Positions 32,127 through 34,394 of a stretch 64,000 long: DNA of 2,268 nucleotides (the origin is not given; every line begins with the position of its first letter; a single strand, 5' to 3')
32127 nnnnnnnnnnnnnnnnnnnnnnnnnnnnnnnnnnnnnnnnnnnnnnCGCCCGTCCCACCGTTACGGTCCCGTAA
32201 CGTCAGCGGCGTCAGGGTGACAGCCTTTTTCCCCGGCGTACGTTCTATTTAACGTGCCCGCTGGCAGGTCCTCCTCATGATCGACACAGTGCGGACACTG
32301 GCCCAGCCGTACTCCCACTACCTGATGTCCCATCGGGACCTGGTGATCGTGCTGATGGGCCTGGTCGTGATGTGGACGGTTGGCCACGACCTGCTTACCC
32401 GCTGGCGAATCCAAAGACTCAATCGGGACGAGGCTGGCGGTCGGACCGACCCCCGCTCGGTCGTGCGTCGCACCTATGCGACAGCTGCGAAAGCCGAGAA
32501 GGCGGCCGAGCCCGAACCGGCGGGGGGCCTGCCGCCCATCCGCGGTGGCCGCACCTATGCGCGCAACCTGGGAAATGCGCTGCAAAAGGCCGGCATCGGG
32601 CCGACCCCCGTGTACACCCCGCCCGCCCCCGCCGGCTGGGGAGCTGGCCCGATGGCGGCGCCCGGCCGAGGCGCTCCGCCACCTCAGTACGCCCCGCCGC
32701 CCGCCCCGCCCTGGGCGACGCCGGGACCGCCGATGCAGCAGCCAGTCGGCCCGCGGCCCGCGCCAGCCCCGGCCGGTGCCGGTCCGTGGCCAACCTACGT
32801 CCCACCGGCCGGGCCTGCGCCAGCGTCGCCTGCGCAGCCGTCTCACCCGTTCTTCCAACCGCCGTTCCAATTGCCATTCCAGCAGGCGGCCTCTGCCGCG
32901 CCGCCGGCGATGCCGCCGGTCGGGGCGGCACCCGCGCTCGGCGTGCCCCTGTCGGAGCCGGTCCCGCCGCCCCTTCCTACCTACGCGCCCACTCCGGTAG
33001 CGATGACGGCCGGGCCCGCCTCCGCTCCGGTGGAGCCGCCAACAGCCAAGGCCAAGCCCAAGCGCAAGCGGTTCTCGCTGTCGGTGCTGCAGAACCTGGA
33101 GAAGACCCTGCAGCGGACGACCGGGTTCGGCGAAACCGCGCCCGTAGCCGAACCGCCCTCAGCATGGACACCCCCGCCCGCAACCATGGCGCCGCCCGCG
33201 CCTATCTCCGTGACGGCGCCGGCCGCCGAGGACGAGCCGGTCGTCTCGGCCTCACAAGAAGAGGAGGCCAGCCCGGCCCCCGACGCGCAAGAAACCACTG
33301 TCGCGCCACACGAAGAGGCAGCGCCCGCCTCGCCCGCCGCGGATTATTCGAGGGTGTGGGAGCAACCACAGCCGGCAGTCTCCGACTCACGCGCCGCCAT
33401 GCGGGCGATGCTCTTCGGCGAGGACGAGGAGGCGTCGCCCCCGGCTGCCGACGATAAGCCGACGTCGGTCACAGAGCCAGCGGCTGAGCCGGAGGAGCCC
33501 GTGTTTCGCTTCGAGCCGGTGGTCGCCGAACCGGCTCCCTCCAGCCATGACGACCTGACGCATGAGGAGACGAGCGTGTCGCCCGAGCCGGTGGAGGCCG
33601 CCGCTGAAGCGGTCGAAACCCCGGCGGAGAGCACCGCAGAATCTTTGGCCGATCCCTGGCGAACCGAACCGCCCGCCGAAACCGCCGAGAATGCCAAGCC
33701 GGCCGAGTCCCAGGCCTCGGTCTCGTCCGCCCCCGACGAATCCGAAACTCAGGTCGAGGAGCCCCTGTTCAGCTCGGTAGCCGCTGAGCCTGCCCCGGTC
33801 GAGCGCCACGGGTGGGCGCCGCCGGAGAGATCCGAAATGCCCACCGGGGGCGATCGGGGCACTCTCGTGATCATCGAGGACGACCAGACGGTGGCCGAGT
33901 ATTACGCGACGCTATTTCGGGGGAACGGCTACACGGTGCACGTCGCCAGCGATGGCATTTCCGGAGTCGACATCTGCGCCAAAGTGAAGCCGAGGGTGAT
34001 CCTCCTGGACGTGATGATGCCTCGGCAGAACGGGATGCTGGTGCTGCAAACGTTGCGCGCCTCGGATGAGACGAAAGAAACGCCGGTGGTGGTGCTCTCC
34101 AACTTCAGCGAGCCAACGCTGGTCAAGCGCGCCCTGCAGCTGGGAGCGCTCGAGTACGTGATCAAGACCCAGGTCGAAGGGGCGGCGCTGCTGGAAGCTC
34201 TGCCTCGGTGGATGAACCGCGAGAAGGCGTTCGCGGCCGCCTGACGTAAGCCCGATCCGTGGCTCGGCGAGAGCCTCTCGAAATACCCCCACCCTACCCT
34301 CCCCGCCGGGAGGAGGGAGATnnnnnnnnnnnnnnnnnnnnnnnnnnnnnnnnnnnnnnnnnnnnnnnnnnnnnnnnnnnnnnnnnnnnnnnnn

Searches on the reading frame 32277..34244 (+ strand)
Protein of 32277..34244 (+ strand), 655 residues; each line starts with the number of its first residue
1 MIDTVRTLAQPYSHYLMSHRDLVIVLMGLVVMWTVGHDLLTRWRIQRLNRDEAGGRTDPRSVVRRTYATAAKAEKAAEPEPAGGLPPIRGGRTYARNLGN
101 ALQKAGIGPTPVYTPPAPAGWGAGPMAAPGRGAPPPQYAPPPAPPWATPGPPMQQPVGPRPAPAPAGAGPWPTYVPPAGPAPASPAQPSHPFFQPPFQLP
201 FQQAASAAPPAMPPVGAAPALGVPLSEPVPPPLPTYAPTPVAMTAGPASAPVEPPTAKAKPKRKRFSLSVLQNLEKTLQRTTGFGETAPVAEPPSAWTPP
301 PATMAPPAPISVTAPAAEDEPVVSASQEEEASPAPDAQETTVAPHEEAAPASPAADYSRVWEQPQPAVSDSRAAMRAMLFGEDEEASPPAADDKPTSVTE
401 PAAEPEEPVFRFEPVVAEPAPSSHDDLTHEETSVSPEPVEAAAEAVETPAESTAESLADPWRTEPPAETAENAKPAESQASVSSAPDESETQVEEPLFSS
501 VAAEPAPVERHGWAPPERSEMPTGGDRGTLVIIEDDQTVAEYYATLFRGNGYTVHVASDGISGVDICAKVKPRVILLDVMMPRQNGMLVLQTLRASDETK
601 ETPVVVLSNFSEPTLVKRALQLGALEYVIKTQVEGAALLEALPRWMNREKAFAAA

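Call 16: search_protein_families(library=pfam, proteins=[window:32277-34244:+], max_evalue=0.001)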
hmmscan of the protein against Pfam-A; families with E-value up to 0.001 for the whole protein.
window:32277-34244:+ (655 aa): 1 family
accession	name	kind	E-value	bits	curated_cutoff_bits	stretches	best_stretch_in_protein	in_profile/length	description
PF00072.30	Response_reg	-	3e-20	72.9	30.2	1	531-632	2-101/111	Response regulator receiver domain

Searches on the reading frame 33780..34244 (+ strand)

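Call 87: search_protein_families(library=pfam, proteins=[window:33780-34244:+], max_evalue=0.001)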
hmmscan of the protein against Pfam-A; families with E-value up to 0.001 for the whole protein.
window:33780-34244:+ (154 aa): 1 family
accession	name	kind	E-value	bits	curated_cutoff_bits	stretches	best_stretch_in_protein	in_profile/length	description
PF00072.30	Response_reg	-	1.8e-21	76.8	30.2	1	30-131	2-101/111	Response regulator receiver domain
